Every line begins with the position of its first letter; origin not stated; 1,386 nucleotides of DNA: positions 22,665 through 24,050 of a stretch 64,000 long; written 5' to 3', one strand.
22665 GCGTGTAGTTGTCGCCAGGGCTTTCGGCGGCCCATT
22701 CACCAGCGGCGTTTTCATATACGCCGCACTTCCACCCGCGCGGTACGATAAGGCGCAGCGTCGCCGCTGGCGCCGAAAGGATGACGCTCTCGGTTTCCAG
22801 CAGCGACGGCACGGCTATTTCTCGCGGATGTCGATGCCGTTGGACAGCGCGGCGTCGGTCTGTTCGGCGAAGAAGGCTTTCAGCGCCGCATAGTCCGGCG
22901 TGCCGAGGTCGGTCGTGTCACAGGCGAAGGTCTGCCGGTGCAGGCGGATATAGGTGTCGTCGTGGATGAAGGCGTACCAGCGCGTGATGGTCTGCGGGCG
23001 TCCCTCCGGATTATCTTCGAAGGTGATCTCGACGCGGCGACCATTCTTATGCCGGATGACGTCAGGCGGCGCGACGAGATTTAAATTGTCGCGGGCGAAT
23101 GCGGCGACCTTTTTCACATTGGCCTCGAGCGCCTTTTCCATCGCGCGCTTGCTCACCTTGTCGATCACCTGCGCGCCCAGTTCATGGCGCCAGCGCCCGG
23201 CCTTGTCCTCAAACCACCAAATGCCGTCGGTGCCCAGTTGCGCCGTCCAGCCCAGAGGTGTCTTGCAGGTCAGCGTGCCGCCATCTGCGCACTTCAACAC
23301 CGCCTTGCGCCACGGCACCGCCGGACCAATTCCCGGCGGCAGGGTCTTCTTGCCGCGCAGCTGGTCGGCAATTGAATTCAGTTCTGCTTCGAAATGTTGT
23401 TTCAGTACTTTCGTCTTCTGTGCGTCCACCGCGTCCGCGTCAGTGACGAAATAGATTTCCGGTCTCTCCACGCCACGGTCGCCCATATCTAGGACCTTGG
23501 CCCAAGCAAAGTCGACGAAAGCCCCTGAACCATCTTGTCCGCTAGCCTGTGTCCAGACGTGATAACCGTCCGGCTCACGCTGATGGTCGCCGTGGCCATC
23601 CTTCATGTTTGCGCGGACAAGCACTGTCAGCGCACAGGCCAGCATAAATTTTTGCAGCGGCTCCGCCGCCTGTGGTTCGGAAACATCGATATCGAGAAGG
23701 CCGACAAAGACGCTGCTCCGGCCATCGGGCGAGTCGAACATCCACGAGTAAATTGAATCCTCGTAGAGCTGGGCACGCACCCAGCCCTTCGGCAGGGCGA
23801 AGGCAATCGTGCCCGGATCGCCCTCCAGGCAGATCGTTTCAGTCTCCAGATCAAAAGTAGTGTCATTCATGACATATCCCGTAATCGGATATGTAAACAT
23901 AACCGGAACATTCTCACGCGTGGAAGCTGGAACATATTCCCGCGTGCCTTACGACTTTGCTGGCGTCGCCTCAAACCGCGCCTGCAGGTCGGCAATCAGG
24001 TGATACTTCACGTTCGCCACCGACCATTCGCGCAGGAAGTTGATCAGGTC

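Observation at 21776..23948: AT-richer three-ORF islet of tandem paralogous proteins of unknown family between sdhCDAB and the mcl-mch-ABC(6TM) genes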

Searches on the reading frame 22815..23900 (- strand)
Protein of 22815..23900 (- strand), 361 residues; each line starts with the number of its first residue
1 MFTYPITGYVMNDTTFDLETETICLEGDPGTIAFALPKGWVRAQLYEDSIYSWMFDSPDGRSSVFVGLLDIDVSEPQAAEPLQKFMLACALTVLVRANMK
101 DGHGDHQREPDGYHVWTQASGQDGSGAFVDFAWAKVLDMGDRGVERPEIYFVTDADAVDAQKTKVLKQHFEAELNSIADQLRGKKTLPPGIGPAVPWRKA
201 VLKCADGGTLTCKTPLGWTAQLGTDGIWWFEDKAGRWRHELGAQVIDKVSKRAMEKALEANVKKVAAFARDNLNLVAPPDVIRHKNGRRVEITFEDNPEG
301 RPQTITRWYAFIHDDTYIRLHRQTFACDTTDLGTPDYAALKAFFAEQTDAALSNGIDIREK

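Call 4: search_protein_families(library=pfam, proteins=[window:22815-23900:-], max_evalue=1)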
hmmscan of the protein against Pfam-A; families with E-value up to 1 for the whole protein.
window:22815-23900:- (361 aa): 1 family
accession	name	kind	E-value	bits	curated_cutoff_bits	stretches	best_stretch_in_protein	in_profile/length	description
PF17376.7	DUF5398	-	0.24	12.3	28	0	148-183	15-50/80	Family of unknown function (DUF5398)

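Call 7: find_homologous_proteins(query=window:22815-23870:-, max_evalue=0.001)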
Query window:22815-23870:- (351 aa): 2 proteins with E <= 0.001 among 3115 candidates.
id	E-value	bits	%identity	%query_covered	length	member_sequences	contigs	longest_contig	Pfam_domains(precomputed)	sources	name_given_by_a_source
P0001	5.7e-242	820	100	100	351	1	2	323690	-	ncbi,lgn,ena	-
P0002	2.5e-97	345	49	86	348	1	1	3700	-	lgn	-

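Call 8: find_encoding_contigs(protein=P0002, flank=5000)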
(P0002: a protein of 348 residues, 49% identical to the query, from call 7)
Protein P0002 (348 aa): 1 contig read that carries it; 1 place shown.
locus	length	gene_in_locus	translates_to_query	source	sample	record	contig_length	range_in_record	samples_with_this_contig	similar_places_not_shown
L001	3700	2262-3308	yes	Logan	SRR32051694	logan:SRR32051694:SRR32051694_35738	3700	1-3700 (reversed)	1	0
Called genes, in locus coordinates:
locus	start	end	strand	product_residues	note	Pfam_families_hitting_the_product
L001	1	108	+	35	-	?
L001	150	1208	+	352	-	PF19315:MC_hydratase, PF01575:MaoC_dehydratas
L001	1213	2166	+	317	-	-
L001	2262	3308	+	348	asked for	-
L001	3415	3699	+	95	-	?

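Call 9: find_encoding_contigs(protein=P0001, flank=3000, max_places=3)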
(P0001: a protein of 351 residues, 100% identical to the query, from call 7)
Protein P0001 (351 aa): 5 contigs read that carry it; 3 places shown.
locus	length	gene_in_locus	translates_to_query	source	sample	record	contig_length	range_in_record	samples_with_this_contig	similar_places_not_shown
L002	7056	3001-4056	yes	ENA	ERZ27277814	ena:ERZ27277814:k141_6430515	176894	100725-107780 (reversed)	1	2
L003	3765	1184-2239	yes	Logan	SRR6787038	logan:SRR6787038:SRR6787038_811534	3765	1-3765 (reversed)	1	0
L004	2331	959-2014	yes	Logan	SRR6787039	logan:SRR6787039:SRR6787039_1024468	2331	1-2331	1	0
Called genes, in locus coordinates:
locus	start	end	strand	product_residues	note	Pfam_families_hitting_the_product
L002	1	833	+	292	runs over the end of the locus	PF03328:HpcH_HpaI, PF15617:C-C_Bond_Lyase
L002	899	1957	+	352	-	PF19315:MC_hydratase, PF01575:MaoC_dehydratas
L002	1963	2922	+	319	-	PF00664:ABC_membrane (faint)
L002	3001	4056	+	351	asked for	-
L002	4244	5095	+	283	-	-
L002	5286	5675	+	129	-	PF01127:Sdh_cyt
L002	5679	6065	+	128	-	PF01127:Sdh_cyt, PF05328:CybS (weak)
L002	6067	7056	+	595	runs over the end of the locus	PF00890:FAD_binding_2, PF02910:Succ_DH_flav_C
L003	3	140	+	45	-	?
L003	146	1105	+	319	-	PF00664:ABC_membrane (faint)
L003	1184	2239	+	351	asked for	-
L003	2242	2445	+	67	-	-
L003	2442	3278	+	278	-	-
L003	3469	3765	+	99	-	?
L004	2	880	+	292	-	?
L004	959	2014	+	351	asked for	-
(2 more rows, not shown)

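Call 14: search_protein_families(library=ncbifam, proteins=[window:22815-23870:-], max_evalue=1)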
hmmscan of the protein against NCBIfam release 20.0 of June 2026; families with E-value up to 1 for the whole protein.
window:22815-23870:- (351 aa): 0 families

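Call 15: search_protein_families(library=padloc, proteins=[window:22815-23870:-], max_evalue=1)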
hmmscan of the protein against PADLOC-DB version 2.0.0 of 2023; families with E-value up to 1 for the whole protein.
window:22815-23870:- (351 aa): 0 families

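Call 16: search_protein_families(library=phrogs, proteins=[window:22815-23870:-], max_evalue=1)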
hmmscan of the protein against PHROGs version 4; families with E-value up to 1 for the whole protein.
window:22815-23870:- (351 aa): 0 families

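Call 25: search_protein_representatives(alignment_id=A2)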
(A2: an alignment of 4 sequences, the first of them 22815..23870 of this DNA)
Query: 4 sequences, 310 profile positions. Proteins with E-value up to 0.001 (for the whole library): 12; up to 1e-10: 9; up to 1e-30: 4. The best 12 are listed.
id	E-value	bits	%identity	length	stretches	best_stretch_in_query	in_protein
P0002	1.8e-156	537.0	-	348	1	5-310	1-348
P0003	2.2e-103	362.6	-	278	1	59-295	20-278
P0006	2.9e-38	148.7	-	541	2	9-259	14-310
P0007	1.6e-33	133.2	-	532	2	9-262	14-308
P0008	5.2e-25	105.2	-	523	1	4-300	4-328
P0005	6.1e-22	95.1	-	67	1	1-61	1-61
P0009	2.3e-18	83.4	-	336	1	16-302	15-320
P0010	1.5e-15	74.2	-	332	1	7-305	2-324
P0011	8.0e-15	71.8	-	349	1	15-308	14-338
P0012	1.5e-05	41.3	-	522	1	17-266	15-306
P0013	6.5e-05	39.2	-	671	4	164-262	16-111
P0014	9.0e-04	35.5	-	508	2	149-266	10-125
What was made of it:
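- On Polymorphic-toxin immunity arrays: About ten relatives among 1.84 billion representatives (call 25).
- Rarity: 12 hits among 1.84 billion representatives, three of them (P0002, P0003, P0005) being sequences that were already rows of the query alignment (call 25). Only about ten relatives among 1.84 billion representatives (call 25), unlike known immunity families, which are widespread and mobile (own knowledge).
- Tried and rejected: The exhaustive HMMER search was needed to find the family (call 25).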

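Call 28: find_homologous_proteins(query=A3, max_evalue=0.001)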
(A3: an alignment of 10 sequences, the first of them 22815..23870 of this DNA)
Query A3 (10 sequences) (351 aa, profile of the alignment): 3 proteins with E <= 0.001 among 8000 candidates.
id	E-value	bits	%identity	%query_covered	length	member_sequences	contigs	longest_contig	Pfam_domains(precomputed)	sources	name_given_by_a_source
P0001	1.0e-126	441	100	100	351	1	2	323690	-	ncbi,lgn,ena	-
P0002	1.6e-120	421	49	86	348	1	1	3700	-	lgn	-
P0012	3.5e-100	354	21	92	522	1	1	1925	-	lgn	-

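Call 31: find_encoding_contigs(protein=P0012, flank=5000)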
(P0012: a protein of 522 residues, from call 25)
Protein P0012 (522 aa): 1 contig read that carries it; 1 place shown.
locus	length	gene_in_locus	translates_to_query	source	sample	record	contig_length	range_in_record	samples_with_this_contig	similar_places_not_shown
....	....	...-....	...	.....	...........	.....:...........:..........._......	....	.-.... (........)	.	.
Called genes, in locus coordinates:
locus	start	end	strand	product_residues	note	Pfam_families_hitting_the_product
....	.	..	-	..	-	?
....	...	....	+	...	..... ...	-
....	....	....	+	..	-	?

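Call 32: find_encoding_contigs(protein=P0006, flank=6000)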
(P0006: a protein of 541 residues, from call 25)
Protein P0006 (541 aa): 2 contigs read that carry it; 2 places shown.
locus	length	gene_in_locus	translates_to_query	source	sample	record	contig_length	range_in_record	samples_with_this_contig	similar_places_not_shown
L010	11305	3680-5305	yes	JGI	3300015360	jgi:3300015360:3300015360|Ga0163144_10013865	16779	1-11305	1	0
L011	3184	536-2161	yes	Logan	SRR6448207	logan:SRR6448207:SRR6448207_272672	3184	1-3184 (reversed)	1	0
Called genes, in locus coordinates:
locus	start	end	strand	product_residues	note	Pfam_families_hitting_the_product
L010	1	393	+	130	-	?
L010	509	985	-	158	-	PF07883:Cupin_2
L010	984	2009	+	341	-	PF00664:ABC_membrane (faint)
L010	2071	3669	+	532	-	-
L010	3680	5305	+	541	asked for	-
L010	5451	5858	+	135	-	PF01127:Sdh_cyt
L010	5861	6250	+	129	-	PF01127:Sdh_cyt, PF05328:CybS (weak)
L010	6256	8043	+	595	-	PF00890:FAD_binding_2, PF02910:Succ_DH_flav_C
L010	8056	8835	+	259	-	PF13085:Fer2_3, PF13237:Fer4_10 (weak), PF13183:Fer4_8, PF13534:Fer4_17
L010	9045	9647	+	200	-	-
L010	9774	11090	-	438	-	PF01966:HD (weak), PF13286:HD_assoc (faint)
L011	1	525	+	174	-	?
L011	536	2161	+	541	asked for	-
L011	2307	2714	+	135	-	PF01127:Sdh_cyt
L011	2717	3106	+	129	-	PF01127:Sdh_cyt, PF05328:CybS (weak)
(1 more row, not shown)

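Call 33: find_encoding_contigs(protein=P0008, flank=6000, max_places=3)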
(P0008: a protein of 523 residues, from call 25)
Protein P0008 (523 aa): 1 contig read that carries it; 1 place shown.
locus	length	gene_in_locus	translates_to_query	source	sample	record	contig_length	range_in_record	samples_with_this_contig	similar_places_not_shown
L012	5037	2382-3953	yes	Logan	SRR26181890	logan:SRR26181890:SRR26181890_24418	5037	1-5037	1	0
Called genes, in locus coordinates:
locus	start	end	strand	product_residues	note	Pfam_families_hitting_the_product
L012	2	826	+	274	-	?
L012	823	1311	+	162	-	-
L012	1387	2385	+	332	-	-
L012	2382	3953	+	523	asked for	-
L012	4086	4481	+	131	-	PF01127:Sdh_cyt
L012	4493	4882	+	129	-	PF01127:Sdh_cyt, PF05328:CybS (faint)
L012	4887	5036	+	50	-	?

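Call 34: find_encoding_contigs(protein=P0009, flank=6000, max_places=3)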
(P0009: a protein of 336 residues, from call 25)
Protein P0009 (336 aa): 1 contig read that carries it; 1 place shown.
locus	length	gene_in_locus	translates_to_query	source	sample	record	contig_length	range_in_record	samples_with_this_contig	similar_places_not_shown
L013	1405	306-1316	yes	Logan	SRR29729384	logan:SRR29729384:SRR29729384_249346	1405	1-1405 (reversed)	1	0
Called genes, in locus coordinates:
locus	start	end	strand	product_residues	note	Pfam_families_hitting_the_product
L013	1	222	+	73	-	?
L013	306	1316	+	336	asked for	-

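Call 35: find_encoding_contigs(protein=P0010, flank=6000, max_places=3)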
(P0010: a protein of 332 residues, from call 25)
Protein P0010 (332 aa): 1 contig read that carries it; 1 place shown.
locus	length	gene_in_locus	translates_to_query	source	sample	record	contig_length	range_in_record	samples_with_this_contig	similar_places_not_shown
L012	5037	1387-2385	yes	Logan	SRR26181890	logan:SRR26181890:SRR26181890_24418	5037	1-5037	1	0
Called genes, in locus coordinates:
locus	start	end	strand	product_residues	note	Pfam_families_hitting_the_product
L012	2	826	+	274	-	?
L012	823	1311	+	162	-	-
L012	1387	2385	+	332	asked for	-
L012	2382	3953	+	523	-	-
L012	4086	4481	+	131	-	PF01127:Sdh_cyt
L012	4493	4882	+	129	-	PF01127:Sdh_cyt, PF05328:CybS (faint)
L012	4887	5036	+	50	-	?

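Call 36: find_encoding_contigs(protein=P0011, flank=6000, max_places=3)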
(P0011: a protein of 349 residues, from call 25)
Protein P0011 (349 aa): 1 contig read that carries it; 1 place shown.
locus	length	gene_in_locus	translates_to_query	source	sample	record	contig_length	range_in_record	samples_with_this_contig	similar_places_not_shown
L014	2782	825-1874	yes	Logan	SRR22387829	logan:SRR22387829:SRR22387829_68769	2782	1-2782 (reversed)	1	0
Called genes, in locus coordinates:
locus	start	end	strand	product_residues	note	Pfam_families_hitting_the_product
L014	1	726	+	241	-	?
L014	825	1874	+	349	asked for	-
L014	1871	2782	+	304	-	?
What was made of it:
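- The array lies next to the ABC-type membrane gene in five lineages and next to sdhC in four (calls 8, 9, 32-36). Intact arrays persist in L010, L012 and L014 (calls 32, 33, 36).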

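Call 37: predict_structure(alignment_id=A3)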
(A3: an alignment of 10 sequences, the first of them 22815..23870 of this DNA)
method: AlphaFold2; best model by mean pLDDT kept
length: 351 residues; sequences in the alignment: 10
mean_pLDDT: 89.7   pTM: 0.86
mean pLDDT of the five models: 89.7, 89.0, 88.8, 88.1, 88.0
residues with pLDDT >= 90: 231; 70-90: 100; 50-70: 12; < 50: 8
segments of 3 or more residues with pLDDT < 50: 1-3, 347-351
pLDDT, mean of each block of 10 residues (from residue 1): 70 94 97 90 96 93 65 89 87 92 95 92 93 90 95 96 96 89 92 80 90 89 91 89 91 97 96 93 91 95 88 94 94 93 60 32
secondary structure, 60 per line:
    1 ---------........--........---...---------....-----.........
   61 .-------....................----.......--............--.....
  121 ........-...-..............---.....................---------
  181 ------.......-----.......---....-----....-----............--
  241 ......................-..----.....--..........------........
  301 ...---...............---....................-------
elements in order: E10-17 E20-27 E31-33 E43-46 E52-61 H69-88 E93-99 E102-113 E116-128 E134-144 H151-171 E187-193 E199-205 E209-212 E218-221 E227-238 H241-262 E270-274 E277-286 E293-303 E307-318 H325-344
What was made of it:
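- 22815..23870 (-): Gene 1 (ORF1): intact 351-aa cytosolic protein of two tandem ~170-aa Mog1/PsbP/DcrB-fold modules (about residues 1-176 and 180-345). AF2 model pLDDT 89.7 with a repeated beta5-alpha-beta4-alpha topology (call 37).
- On Mog1p/PsbP-like fold superfamily: AF2 model with pLDDT 89.7 and pTM 0.86 (call 37).
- ORF1 is intact and folds confidently (call 37).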

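Call 41: fold_search(model_id=the predicted structure, library=pdb)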
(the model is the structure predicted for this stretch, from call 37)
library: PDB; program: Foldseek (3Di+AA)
matches with E <= 10: 1476; with E <= 0.001: 18
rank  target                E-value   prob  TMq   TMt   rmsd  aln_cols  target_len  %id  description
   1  4xrw                  8.3e-06  0.97  0.16  0.17  16.1       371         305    9  Crystal structure of the di-domain ARO/CYC BexL from the BE-7585A biosynthetic pathway (released 2015-12-02)
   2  2xb3                  5.2e-05  1.00  0.28  0.55   5.7       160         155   12  The Structure of Cyanobacterial PsbP (released 2010-08-25)
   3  9grx_0                1.6e-04  1.00  0.28  0.55   5.9       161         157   10  NDH-PSI-LHCI supercomplex from S. oleracea (released 2025-02-12)
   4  1v2b_B                1.7e-04  1.00  0.29  0.58   5.6       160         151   14  Crystal Structure of PsbP Protein in the Oxygen-Evolving Complex of Photosystem II from Higher Plants (released 2004-05-18)
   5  7dme_MODEL_1_A        1.9e-04  0.72  0.14  0.15  26.5       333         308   14  Solution structure of human Aha1 (released 2021-04-21)
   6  1v2b_A                2.2e-04  1.00  0.29  0.59   5.6       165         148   13  Crystal Structure of PsbP Protein in the Oxygen-Evolving Complex of Photosystem II from Higher Plants (released 2004-05-18)
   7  2lnj_MODEL_1_A        2.3e-04  1.00  0.29  0.53   8.7       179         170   13  Solution Structure of Cyanobacterial PsbP (CyanoP) from Synechocystis sp. PCC 6803 (released 2012-06-06)
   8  5o16_A                4.3e-04  0.69  0.16  0.19  21.5       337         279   11  Crystal structure of bifunctional dehydratase-cyclase domain in ambruticin biosynthesis (released 2017-11-08)
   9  1eq6                  5.1e-04  1.00  0.29  0.48   6.7       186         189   13  1.9 ANGSTROM RESOLUTION CRYSTAL STRUCTURE OF THE SACCHAROMYCES CEREVISIAE RAN-BINDING PROTEIN MOG1P (released 2000-05-27)
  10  4rth_A                5.9e-04  1.00  0.27  0.49   6.6       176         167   15  The crystal structure of PsbP from Zea mays (released 2015-03-11)
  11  6e8a_A                6.6e-04  1.00  0.24  0.50  10.6       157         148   14  Crystal structure of DcrB from Salmonella enterica at 1.92 Angstroms resolution (released 2018-10-31)
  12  2cf2_C                7.0e-04  0.33  0.11  0.12  22.1       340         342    7  Architecture of mammalian fatty acid synthase (released 2006-03-07)
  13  6e8a_B                7.3e-04  1.00  0.23  0.49  10.6       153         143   16  Crystal structure of DcrB from Salmonella enterica at 1.92 Angstroms resolution (released 2018-10-31)
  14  6n4v_A                7.3e-04  0.47  0.13  0.16  20.9       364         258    8  CryoEM structure of Leviviridae PP7 WT coat protein dimer capsid (PP7PP7-WT) (released 2019-04-03)
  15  6xrf_A                7.7e-04  1.00  0.24  0.52   9.1       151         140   12  EagT6 Tse6 NT complex (released 2020-12-30)
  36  1tu1_A                2.1e-03  1.00  0.22  0.45  10.0       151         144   10  Crystal Structure of Protein of Unknown Function PA94 from Pseudomonas aeruginosa, Putative Regulator (released 2004-08-03)
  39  4ol4                  2.6e-03  1.00  0.30  0.53  12.7       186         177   13  Crystal structure of secreted proline rich antigen MTC28 (Rv0040c) from Mycobacterium tuberculosis (released 2015-01-28)
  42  6xrf_G                2.9e-03  1.00  0.22  0.45   9.5       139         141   12  EagT6 Tse6 NT complex (released 2020-12-30)
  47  6xrf_H                3.1e-03  1.00  0.24  0.50   9.1       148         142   12  EagT6 Tse6 NT complex (released 2020-12-30)
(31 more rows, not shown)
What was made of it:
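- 22815..23870 (-): Foldseek matches (call 41).
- On Mog1p/PsbP-like fold superfamily: Foldseek probability 1.0 to 2xb3, 1v2b, 1eq6, 6e8a, 6xrf, 1tu1 and 4ol4, with TMt 0.45-0.59 per domain (call 41).
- Closest known: Eag chaperones / DUF1795. Same: Cytosolic, acidic, same predicted alpha-beta-alpha sandwich fold (call 41).
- Closest known: PsbP / CyanoP. Same: Best per-domain structural matches: probability 1.0, TM-score 0.53-0.59 normalised to the target (call 41).
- Closest known: Mog1p. Same: Same fold superfamily by Foldseek, TMt 0.48-0.53 (call 41).
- Fold (calls 37, 41). A weak Foldseek match to the T6SS immunity protein TplEi, TM 0.19-0.21 (call 41). Foldseek match to EagT6 (6xrf, probability 1.0, TMt 0.45-0.52) and to PA94/DUF1795 (1tu1) (call 41).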

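Call 53: find_encoding_contigs(protein=P0013, flank=6000, max_places=3)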
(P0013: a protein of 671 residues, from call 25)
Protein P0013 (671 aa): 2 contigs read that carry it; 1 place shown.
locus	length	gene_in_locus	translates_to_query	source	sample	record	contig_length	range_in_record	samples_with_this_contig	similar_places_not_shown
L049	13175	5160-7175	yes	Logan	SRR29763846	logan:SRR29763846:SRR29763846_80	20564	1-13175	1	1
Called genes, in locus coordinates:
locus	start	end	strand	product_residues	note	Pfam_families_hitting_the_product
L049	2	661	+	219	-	?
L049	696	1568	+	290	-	PF00800:PDT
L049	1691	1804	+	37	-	-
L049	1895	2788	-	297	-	PF09296:NUDIX-like, PF09297:Zn_ribbon_NUD, PF00293:NUDIX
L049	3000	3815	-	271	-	PF00561:Abhydrolase_1, PF12146:Hydrolase_4, PF12697:Abhydrolase_6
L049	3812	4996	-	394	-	PF07690:MFS_1, PF06779:MFS_4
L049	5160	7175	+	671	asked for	-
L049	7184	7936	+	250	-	PF01209:Ubie_methyltran, PF13489:Methyltransf_23, PF13847:Methyltransf_31, PF08241:Methyltransf_11, PF08242:Methyltransf_12, PF13649:Methyltransf_25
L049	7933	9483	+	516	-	PF03109:ABC1, PF27536:UbiB_helical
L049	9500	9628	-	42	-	-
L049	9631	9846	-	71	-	PF13443:HTH_26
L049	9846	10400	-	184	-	-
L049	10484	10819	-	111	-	PF04342:DMT_6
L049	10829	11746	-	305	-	PF00892:EamA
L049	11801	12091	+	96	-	PF03795:YCII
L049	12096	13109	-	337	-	PF00497:SBP_bac_3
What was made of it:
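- The distant four-module relative P0013 ends 9 nt before ubiE-ubiB, another membrane/quinone context (call 53).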
